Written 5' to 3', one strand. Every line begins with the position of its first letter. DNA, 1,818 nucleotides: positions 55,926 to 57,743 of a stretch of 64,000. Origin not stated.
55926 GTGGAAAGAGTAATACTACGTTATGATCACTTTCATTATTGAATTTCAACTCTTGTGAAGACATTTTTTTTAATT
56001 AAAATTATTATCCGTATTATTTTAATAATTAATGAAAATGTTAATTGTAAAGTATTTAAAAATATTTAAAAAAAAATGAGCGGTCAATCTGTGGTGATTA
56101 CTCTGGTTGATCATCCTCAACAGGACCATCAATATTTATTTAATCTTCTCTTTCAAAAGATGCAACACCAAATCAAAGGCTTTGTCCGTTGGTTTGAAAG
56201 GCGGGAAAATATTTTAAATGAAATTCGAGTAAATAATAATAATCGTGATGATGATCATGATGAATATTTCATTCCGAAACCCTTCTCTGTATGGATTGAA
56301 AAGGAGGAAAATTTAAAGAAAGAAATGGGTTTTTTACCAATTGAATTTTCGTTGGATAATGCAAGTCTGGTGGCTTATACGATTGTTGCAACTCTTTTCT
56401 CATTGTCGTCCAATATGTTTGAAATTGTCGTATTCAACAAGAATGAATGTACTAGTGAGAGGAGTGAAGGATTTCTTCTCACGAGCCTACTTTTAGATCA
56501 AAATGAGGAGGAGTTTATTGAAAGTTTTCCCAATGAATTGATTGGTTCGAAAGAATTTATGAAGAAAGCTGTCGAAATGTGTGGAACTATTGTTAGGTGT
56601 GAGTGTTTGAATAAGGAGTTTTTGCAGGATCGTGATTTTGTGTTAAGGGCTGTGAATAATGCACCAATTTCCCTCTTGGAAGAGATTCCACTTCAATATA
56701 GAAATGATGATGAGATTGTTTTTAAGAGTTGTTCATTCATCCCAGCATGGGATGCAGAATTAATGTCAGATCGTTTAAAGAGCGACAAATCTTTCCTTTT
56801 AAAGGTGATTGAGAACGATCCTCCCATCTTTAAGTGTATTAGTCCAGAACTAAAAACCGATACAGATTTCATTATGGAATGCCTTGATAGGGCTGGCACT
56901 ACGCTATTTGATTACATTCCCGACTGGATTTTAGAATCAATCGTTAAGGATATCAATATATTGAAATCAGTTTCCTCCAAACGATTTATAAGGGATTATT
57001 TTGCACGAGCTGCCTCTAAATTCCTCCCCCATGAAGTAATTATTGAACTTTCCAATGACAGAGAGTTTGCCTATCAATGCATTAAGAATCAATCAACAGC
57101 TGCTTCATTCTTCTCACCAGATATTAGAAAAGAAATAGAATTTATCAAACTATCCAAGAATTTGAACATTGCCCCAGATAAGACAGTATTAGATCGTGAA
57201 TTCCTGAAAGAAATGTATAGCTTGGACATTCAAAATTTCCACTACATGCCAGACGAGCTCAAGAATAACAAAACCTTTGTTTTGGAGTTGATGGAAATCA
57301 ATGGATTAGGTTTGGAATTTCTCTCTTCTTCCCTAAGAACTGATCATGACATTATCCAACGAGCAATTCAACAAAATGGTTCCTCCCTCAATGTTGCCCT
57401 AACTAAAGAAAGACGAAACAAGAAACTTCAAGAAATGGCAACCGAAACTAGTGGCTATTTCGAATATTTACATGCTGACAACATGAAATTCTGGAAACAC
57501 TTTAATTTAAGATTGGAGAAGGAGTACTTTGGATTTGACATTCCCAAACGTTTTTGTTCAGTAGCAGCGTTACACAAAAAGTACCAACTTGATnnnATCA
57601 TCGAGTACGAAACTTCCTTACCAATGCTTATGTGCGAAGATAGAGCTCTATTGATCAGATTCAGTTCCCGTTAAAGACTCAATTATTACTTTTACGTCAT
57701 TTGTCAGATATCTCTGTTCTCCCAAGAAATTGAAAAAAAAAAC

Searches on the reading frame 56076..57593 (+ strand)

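Call 27: search_protein_families(library=pfam, proteins=[window:56076-57593:+], max_evalue=0.001)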
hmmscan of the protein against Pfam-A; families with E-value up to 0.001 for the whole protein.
window:56076-57593:+ (506 aa): 1 family
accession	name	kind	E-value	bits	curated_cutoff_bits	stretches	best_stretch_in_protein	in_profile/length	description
PF13475.11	DUF4116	-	2.2e-43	146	24.9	5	373-421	1-49/49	Domain of unknown function (DUF4116)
